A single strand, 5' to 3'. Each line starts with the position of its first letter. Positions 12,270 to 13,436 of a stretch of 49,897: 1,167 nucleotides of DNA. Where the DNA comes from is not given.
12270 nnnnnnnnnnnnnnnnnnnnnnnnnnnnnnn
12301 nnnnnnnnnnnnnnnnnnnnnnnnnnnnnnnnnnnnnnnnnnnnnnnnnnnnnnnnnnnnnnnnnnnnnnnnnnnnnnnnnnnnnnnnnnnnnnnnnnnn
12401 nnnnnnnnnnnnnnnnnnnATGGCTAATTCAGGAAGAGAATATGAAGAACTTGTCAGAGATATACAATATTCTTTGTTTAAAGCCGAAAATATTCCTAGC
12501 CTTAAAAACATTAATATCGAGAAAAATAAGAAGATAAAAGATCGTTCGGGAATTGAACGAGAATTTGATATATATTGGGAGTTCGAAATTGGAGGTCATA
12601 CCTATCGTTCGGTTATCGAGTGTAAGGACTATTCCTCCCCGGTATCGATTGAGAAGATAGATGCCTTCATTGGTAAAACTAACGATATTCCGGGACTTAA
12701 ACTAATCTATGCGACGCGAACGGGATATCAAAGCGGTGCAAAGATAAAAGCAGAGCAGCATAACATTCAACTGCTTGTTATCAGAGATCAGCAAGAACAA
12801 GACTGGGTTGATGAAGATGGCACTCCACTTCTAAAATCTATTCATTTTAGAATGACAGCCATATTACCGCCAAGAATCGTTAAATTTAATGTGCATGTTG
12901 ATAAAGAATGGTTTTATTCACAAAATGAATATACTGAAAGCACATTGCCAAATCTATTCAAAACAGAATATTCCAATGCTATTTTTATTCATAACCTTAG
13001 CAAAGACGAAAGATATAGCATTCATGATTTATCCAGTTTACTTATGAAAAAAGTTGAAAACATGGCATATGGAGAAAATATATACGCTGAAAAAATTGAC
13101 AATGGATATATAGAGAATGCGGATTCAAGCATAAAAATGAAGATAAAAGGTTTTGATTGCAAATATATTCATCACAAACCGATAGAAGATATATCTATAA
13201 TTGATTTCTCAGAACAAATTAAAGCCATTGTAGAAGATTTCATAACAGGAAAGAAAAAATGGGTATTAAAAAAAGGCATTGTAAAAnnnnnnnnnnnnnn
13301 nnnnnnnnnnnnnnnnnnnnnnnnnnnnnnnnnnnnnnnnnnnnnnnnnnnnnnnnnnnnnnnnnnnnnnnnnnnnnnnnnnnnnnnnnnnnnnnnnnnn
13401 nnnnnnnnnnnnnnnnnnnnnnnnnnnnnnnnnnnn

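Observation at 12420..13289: Stand-alone Mrr-like PD-(D/E)xK nuclease with an unassigned C-terminal domain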

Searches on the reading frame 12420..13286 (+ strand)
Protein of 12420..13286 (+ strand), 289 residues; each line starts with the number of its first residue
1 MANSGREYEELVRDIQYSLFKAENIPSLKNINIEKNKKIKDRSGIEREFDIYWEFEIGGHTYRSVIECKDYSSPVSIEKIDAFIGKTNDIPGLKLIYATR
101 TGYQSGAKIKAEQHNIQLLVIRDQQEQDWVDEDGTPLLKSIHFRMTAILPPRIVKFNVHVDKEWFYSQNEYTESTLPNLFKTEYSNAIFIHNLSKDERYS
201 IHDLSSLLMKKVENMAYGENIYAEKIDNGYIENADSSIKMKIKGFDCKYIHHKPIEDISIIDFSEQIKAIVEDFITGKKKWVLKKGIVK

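Call 3: search_protein_families(library=pfam, proteins=[window:12420-13286:+], max_evalue=10)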
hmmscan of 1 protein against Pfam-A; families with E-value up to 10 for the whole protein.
window:12420-13286:+ (289 aa): 1 family
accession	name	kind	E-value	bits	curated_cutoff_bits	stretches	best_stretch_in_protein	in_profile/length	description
PF04471.18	Mrr_cat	-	4.3e-05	24.1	21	1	49-119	36-106/115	Restriction endonuclease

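Call 4: search_protein_families(library=padloc, proteins=[window:12420-13286:+], max_evalue=1)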
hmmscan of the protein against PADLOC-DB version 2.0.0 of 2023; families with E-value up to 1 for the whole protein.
window:12420-13286:+ (289 aa): 0 families

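Call 5: search_protein_families(library=ncbifam, proteins=[window:12420-13286:+], max_evalue=1)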
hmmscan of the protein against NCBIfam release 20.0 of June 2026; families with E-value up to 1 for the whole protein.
window:12420-13286:+ (289 aa): 0 families

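Call 9: find_homologous_proteins(query=window:12420-13286:+)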
Query window:12420-13286:+ (289 aa): 362 proteins with E <= 0.001 among 1107 candidates; the best 120 are listed.
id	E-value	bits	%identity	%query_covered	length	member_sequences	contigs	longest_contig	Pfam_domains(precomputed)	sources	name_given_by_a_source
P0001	5.7e-188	641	99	100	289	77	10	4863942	-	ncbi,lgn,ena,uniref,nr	ncbi:restriction endonuclease [Escherichia coli O170:H18]|uniref:restriction endonuclease n=1 Tax=Es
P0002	5.3e-169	579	90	99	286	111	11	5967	PF04471.19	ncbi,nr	ncbi:restriction endonuclease, partial [Salmonella enterica subsp. enterica serovar Derby]|nr:hypoth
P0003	1.3e-155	535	100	83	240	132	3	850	-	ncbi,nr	ncbi:restriction endonuclease, partial [Escherichia coli]|nr:restriction endonuclease [Escherichia c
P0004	2.3e-152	524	82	100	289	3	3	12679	PF04471.19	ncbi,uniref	ncbi:restriction endonuclease [Salmonella enterica]|uniref:restriction endonuclease n=1 Tax=Salmonel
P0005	1.8e-142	492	75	100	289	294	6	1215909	-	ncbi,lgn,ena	ncbi:TPA: restriction endonuclease [Escherichia coli]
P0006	7.8e-137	473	76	98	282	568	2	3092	-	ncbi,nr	ncbi:hypothetical protein FEH20_22800, partial [Salmonella enterica]|nr:hypothetical protein [Salmon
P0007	3.5e-135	468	72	100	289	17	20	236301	-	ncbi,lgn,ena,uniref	ncbi:TPA: restriction endonuclease [Enterobacter roggenkampii]|uniref:restriction endonuclease n=1 T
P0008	5.7e-135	467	72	100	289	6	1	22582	-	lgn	-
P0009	4.9e-129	448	90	76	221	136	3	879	PF04471.19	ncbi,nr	ncbi:hypothetical protein JT545_004780, partial [Salmonella enterica subsp. enterica serovar Derby]|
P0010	3.1e-128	445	68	100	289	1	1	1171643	-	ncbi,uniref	ncbi:restriction endonuclease [Enterobacter asburiae]|uniref:restriction endonuclease n=1 Tax=Entero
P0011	9.3e-122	424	65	100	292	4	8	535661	PF04471.19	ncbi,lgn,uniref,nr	ncbi:hypothetical protein ABN067_08810 [Providencia rettgeri]|uniref:restriction endonuclease n=1 Ta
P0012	3.3e-121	422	64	100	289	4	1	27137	-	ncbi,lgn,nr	ncbi:TPA: hypothetical protein RG647_RS19760 [Providencia rettgeri]|nr:hypothetical protein [Provide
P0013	3.8e-121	422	64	100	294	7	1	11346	-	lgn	-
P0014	5.9e-121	421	64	100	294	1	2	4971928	-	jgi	jgi:hypothetical protein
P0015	1.1e-119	417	64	100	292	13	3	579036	-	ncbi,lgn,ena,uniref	ncbi:restriction endonuclease [Proteus mirabilis]|uniref:restriction endonuclease n=1 Tax=Proteus mi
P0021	8.6e-114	398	61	100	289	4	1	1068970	PF04471.19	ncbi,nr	ncbi:hypothetical protein EXT62_04775 [Pectobacterium carotovorum subsp. carotovorum]|nr:hypothetica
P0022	1.1e-112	394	60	100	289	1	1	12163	PF04471.19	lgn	-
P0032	4.8e-91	323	50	99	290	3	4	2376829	-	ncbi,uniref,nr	ncbi:restriction endonuclease [Pantoea ananatis]|uniref:restriction endonuclease n=1 Tax=Pantoea ana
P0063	5.0e-87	310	48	99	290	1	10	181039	PF04471.19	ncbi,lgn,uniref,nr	ncbi:restriction endonuclease [Cronobacter sakazakii]|uniref:restriction endonuclease n=1 Tax=Cronob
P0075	2.5e-83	298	47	98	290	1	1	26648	PF04471.19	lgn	-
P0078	5.2e-80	287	47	100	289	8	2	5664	PF04471.19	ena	-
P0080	1.4e-79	285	51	100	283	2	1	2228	PF04471.19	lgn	-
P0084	3.4e-78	281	49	100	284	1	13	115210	PF04471.19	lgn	-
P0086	1.5e-77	279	49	100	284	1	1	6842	PF04471.19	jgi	-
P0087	3.4e-77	278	45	99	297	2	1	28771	PF04471.19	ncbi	-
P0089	4.8e-76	274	46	100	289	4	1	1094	PF04471.19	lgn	-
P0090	1.3e-75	272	48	100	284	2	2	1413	PF04471.19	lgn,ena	-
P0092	3.1e-75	271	48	100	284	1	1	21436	PF04471.19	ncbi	-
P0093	1.4e-73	266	47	100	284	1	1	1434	PF04471.19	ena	-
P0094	3.2e-73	264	45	100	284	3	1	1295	PF04471.19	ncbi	-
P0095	3.6e-73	264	48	100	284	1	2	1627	PF04471.19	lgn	-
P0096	6.7e-73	263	45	100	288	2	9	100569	PF04471.19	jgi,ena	jgi:hypothetical protein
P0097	1.1e-72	263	49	99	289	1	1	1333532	-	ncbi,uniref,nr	ncbi:Uncharacterised protein [Neisseria zoodegmatis]|uniref:Restriction endonuclease type IV Mrr dom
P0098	1.4e-72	262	46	100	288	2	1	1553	PF04471.19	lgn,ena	-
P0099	1.4e-72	262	46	100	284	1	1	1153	PF04471.19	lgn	-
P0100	6.0e-72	260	47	100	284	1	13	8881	PF04471.19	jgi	jgi:hypothetical protein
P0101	3.6e-71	258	43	100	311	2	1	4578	PF04471.19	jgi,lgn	-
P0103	4.3e-71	258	44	100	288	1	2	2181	PF04471.19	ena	-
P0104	8.6e-71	257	44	100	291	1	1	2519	PF04471.19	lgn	-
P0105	1.8e-70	255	42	98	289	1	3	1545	PF04471.19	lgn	-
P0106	3.6e-70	254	45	94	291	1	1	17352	PF04471.19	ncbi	-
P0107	4.8e-70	254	42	100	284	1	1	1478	PF04471.19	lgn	-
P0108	6.4e-70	254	45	100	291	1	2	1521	PF04471.19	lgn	-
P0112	4.8e-69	251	47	99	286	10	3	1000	PF04471.19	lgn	-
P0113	6.8e-69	250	43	99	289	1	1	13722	PF04471.19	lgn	-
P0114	7.4e-69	250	45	100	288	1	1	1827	PF04471.19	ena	-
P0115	1.0e-68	250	44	100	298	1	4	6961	PF04471.19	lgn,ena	-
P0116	1.4e-68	249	45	100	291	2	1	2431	-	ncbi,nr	ncbi:TPA: restriction endonuclease [Vibrio cholerae]|nr:restriction endonuclease [Vibrio cholerae]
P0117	2.0e-68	249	42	100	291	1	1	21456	PF04471.19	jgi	jgi:hypothetical protein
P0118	3.0e-68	248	43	100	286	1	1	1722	PF04471.19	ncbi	-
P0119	4.0e-68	248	44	100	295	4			PF04471.19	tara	tara:strand:- start:6186 stop:7073 length:888 start_codon:yes stop_codon:yes gene_type:complete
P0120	4.1e-68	248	45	100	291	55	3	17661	-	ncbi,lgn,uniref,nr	ncbi:restriction endonuclease [Vibrio parahaemolyticus]|uniref:restriction endonuclease n=1 Tax=Vibr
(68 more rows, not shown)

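Call 13: search_solved_structures(query=A1, max_evalue=10, show_alignments=3)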
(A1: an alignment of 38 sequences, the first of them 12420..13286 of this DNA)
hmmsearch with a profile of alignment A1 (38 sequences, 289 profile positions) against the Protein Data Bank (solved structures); distinct sequences matched with E-value up to 10: 1.
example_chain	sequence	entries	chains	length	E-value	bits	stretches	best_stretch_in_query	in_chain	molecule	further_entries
9i4t_Q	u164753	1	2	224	0.073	15.9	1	150-232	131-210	Oxygen-evolving enhancer protein 3-1, chloroplastic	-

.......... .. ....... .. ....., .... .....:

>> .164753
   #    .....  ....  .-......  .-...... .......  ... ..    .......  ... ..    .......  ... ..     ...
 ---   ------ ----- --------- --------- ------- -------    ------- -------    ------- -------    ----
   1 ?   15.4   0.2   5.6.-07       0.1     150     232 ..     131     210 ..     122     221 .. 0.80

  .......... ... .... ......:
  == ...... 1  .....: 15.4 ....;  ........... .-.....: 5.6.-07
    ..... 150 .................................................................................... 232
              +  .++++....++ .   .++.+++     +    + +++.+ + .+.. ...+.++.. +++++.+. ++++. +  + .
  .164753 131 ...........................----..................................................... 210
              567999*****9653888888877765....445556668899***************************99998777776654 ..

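Call 20: predict_structure(alignment_id=A1)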
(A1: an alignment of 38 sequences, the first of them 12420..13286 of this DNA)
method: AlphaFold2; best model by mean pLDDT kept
length: 289 residues; sequences in the alignment: 38
mean_pLDDT: 91.1   pTM: 0.70
mean pLDDT of the five models: 91.1, 90.4, 90.0, 89.9, 89.6
residues with pLDDT >= 90: 220; 70-90: 62; 50-70: 4; < 50: 3
segments of 3 or more residues with pLDDT < 50: 1-3
pLDDT, mean of each block of 10 residues (from residue 1): 69 92 75 92 93 89 92 89 92 94 92 94 93 90 93 95 89 84 92 96 95 94 97 93 97 95 93 93 91
secondary structure, 60 per line:
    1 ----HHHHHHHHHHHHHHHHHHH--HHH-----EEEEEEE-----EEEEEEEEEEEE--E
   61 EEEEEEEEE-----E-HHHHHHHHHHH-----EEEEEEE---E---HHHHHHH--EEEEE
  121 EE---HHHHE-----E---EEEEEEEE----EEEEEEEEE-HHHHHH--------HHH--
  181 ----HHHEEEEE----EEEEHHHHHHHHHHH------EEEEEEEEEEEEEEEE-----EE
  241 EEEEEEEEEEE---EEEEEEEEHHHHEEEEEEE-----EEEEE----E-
elements in order: H5-23 E34-40 E46-57 E60-69 H77-87 E93-99 H107-113 E116-122 H126-129 E140-147 E152-160 H162-167 E188-192 E197-200 H201-211 E218-233 E239-251 E255-262 H263-266 E267-273 E279-283

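Call 23: fold_search(model_id=the predicted structure, library=pdb)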
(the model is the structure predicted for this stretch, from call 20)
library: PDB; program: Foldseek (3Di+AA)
matches with E <= 10: 747; with E <= 0.001: 2
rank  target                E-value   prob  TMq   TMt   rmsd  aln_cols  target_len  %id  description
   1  1y88                  6.0e-05  1.00  0.28  0.43   3.6       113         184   20  Crystal Structure of Protein of Unknown Function AF1548 (released 2004-12-21)
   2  4f0p_B                5.1e-04  1.00  0.28  0.18   5.0       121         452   14  MspJI Restriction Endonuclease - P31 Form (released 2012-08-08)
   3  4f0q_D                1.0e-03  1.00  0.27  0.18   5.4       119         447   17  MspJI Restriction Endonuclease - P21 Form (released 2012-08-08)
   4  4f0p_A                1.2e-03  1.00  0.28  0.19   5.4       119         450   14  MspJI Restriction Endonuclease - P31 Form (released 2012-08-08)
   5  7bdv_B                3.2e-03  1.00  0.29  0.25   3.9       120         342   22  Structure of Can2 from Sulfobacillus thermosulfidooxidans in complex with cyclic tetra-adenylate (cA4) (released 2021-03-03)
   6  9u49_A                3.4e-03  1.00  0.29  0.22   3.2       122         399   13  crystal structure of Cdn1 in complex with cA4 (released 2026-02-04)
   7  7bdv_C                4.3e-03  1.00  0.28  0.24   4.3       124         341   21  Structure of Can2 from Sulfobacillus thermosulfidooxidans in complex with cyclic tetra-adenylate (cA4) (released 2021-03-03)
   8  4f0p_C                4.6e-03  1.00  0.30  0.20   4.6       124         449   14  MspJI Restriction Endonuclease - P31 Form (released 2012-08-08)
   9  4oc8_A                5.5e-03  1.00  0.25  0.20   7.3       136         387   12  DNA modification-dependent restriction endonuclease AspBHI (released 2014-03-19)
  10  5gke_A                8.3e-03  1.00  0.28  0.33   4.1       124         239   13  Structure of EndoMS-dsDNA1 complex (released 2016-11-02)
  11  8z4i_A                8.3e-03  1.00  0.26  0.20   4.2       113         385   15  crystal structure of Cdn1 in complex with cA3 (released 2026-02-04)
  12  7bdv_A                1.1e-02  1.00  0.28  0.23   4.3       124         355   22  Structure of Can2 from Sulfobacillus thermosulfidooxidans in complex with cyclic tetra-adenylate (cA4) (released 2021-03-03)
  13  9nl2_A                1.1e-02  0.91  0.21  0.07   6.6       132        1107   11  Structure of R2 retrotransposon protein from Platysternon megacephalum initiating target-primed reverse transcription (released 2025-06-18)
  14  8bao_B                1.4e-02  1.00  0.27  0.22   3.9       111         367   20  Dysgonamonadaceae bacterium CRISPR ancillary nuclease 2 (released 2022-11-30)
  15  8em1_B                1.6e-02  0.96  0.25  0.16   6.7       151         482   12  Type IIS Restriction Endonuclease PaqCI, DNA Unbound (released 2023-03-22)
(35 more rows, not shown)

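Call 31: find_encoding_contigs(protein=P0097, flank=8000, max_places=2)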
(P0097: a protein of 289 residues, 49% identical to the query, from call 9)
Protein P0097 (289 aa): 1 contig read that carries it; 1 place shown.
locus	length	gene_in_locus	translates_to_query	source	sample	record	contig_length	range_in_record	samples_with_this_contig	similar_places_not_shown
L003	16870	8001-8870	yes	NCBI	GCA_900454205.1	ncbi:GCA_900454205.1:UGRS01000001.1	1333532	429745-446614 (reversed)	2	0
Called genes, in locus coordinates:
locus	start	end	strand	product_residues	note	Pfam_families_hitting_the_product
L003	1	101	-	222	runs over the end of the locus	PF02613:Nitrate_red_del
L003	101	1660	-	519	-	PF13237:Fer4_10, PF13247:Fer4_11, PF12838:Fer4_7 (weak), PF14711:Nitr_red_bet_C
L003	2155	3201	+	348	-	PF00154:RecA_N, PF08423:Rad51, PF06745:ATPase (weak), PF27531:MT3502_N (weak), PF21096:RecA_C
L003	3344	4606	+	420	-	PF04055:Radical_SAM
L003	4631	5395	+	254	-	PF13566:DUF4130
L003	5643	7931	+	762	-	PF09371:Tex_N, PF22706:Tex_central_region, PF14639:YqgF (weak), PF16921:Tex_YqgF, PF14635:HHH_7 (weak), PF12836:HHH_3, PF17674:HHH_9, PF00575:S1, +1 more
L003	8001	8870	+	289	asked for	-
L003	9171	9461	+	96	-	PF13310:Virulence_RhuM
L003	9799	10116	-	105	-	-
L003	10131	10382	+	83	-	PF13310:Virulence_RhuM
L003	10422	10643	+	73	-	PF13310:Virulence_RhuM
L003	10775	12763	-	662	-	PF01464:SLT, PF23577:LysM_RLK (faint), PF01476:LysM, PF23473:LysM3_LYK4_5 (faint), PF01476:LysM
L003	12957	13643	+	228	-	-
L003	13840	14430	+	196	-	PF04011:LemA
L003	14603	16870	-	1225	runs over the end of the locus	PF14710:Nitr_red_alph_N, PF00384:Molybdopterin, PF28599:NarG_dom_V, PF01568:Molydop_binding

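Call 32: find_encoding_contigs(protein=P0032, flank=8000, max_places=3)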
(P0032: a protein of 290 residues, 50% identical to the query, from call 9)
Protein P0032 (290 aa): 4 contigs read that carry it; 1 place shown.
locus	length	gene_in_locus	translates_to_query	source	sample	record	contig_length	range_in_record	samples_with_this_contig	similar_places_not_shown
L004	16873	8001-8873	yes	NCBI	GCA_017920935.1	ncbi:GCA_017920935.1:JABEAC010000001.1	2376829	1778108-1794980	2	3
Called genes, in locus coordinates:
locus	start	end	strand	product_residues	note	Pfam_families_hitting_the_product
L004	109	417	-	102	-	PF01844:HNH (weak)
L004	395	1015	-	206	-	-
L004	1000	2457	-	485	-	-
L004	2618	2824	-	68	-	-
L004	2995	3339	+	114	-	-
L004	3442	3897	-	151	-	PF03245:Phage_lysis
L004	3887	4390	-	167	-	PF00959:Phage_lysozyme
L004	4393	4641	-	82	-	PF04971:Phage_holin_2_1, PF16080:Phage_holin_2_3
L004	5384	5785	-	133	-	PF06530:Phage_antitermQ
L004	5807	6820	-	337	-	PF06147:DUF968, PF16784:HNHc_6 (weak)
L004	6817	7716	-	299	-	PF09669:Phage_pRha (weak), PF03374:ANT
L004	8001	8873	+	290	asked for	-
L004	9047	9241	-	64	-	PF05866:RusA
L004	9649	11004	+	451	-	PF08867:FRG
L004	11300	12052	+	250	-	-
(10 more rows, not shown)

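Call 33: find_encoding_contigs(protein=P0120, flank=8000, max_places=3)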
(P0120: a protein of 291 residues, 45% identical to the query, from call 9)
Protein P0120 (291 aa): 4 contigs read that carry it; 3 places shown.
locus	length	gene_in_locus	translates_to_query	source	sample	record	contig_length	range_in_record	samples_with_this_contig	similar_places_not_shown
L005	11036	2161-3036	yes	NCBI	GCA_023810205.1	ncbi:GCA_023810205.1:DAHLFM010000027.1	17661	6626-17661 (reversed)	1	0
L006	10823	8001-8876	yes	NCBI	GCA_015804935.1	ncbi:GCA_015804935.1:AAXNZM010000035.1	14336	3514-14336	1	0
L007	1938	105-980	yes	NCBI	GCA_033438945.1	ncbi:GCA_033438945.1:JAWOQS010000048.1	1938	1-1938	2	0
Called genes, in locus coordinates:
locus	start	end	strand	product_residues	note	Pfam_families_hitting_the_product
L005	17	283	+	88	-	-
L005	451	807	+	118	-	PF09346:SMI1_KNR4, PF14567:SUKH_5, PF14568:SUKH_6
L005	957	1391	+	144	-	PF00583:Acetyltransf_1, PF13673:Acetyltransf_10, PF13508:Acetyltransf_7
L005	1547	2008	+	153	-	PF14588:YjgF_endoribonc, PF01042:Ribonuc_L-PSP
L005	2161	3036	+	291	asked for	-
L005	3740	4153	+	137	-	PF00903:Glyoxalase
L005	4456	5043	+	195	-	-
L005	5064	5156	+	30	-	-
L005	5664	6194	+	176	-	-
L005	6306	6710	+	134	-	-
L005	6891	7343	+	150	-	-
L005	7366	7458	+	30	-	-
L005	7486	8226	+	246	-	-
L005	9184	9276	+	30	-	-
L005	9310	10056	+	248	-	-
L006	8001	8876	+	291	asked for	-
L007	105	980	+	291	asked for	-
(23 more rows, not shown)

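Call 34: find_encoding_contigs(protein=P0021, flank=8000, max_places=2)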
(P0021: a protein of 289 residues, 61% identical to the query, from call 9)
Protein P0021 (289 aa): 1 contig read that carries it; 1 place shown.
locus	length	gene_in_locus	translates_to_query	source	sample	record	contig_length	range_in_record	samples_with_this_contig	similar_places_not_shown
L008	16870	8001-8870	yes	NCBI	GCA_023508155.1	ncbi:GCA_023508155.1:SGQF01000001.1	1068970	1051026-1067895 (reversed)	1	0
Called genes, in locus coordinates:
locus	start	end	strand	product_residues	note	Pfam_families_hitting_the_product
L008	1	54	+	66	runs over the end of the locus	-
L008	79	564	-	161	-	PF05638:T6SS_HCP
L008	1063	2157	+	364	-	-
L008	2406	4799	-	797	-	PF13361:UvrD_C (faint), PF00580:UvrD-helicase, PF13245:AAA_19 (faint), PF00580:UvrD-helicase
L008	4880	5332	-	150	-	PF22522:DUF6998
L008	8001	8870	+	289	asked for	PF04471:Mrr_cat (weak)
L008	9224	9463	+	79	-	PF04221:RelB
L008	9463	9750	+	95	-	PF05016:ParE_toxin, PF15781:ParE-like_toxin (weak)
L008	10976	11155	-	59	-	-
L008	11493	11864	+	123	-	PF00903:Glyoxalase, PF12681:Glyoxalase_2 (weak)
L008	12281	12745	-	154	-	PF06445:GyrI-like, PF14526:Cass2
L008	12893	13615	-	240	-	PF00561:Abhydrolase_1, PF12146:Hydrolase_4, PF12697:Abhydrolase_6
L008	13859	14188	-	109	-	-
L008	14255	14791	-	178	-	PF00581:Rhodanese, PF11127:YgaP-like_TM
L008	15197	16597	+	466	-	PF01554:MatE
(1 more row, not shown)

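Call 35: find_encoding_contigs(protein=P0015, flank=8000, max_places=2)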
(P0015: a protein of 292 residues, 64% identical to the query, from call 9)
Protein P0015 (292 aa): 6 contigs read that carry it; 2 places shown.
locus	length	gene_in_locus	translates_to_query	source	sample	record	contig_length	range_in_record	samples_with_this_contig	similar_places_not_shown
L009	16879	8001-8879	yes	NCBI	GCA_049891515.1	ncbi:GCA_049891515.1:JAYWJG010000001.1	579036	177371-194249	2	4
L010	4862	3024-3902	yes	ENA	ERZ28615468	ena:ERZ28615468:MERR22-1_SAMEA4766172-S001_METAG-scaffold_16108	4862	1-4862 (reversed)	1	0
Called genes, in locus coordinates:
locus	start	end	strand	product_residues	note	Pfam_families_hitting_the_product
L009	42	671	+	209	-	-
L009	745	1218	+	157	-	PF27224:YfjT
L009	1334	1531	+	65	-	-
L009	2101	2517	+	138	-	PF03230:Antirestrict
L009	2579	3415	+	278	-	PF06067:DUF932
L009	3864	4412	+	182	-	PF11523:DUF3223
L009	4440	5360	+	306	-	PF08878:HamA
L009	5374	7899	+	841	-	PF04851:ResIII, PF00270:DEAD, PF00271:Helicase_C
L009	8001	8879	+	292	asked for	-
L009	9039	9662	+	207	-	PF14487:DarT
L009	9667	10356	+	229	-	PF22397:NADAR-DarT1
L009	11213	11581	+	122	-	-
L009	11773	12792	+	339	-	-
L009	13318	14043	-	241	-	-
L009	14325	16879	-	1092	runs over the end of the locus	PF04313:HSDR_N, PF04851:ResIII, PF18766:SWI2_SNF2, PF22679:T1R_D3-like, PF11867:T1RH-like_C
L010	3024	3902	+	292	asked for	-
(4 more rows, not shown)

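Call 42: search_protein_families(library=pfam, alignment_id=A1, max_evalue=1)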
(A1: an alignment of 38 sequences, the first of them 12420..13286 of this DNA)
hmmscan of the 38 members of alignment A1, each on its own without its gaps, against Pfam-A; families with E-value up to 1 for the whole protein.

A. member 1, window:12420-13286:+ (289 aa): 1 family
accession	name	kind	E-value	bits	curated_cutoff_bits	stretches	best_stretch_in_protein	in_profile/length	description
PF04471.18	Mrr_cat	-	4.3e-05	24.1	21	1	49-119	36-106/115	Restriction endonuclease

B. families by the number of members that match (of 38 scanned): 13 families
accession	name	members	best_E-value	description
PF04471.18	Mrr_cat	38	4.7e-07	Restriction endonuclease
PF21239.2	RLMM_N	1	0.029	Ribosomal RNA large subunit methyltransferase M, N-terminal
PF07033.16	Orthopox_B11R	1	0.04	Orthopoxvirus B11R protein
PF04658.18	TAFII55_N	1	0.058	TAFII55 protein conserved region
PF23690.1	YqfI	1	0.078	YqfI-like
PF14947.12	HTH_45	1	0.081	Winged helix-turn-helix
PF21445.3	ADDB_N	1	0.1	ADDB, N-terminal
PF24599.1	DUF7621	1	0.1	Family of unknown function (DUF7621)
PF20381.4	Rv1476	1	0.11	Membrane protein Rv1476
PF12591.13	DUF3762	1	0.14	Protein of unknown function (DUF3762)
PF07202.18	Tcp10_C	1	0.15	T-complex protein 10 C-terminus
PF23700.1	YsdD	1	0.17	YsdD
PF16111.11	DUF4829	1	0.39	Domain of unknown function (DUF4829)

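Call 52: find_encoding_contigs(protein=P0116, flank=10000, max_places=4)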
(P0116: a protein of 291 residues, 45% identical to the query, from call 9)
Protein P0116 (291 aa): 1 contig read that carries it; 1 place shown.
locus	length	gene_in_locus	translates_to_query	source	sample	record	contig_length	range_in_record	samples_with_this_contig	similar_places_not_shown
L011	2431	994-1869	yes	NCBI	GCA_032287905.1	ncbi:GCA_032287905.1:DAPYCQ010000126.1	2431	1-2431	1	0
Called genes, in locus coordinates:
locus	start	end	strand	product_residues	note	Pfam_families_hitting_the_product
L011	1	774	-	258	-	?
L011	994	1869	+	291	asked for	-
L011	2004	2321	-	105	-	PF05016:ParE_toxin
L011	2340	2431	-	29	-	?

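Call 66: search_dna_similar(query=window:12420-13286:+, collection=phages, mode=protein, max_rows=25)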
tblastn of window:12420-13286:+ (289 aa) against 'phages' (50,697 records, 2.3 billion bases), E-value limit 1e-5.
No match.
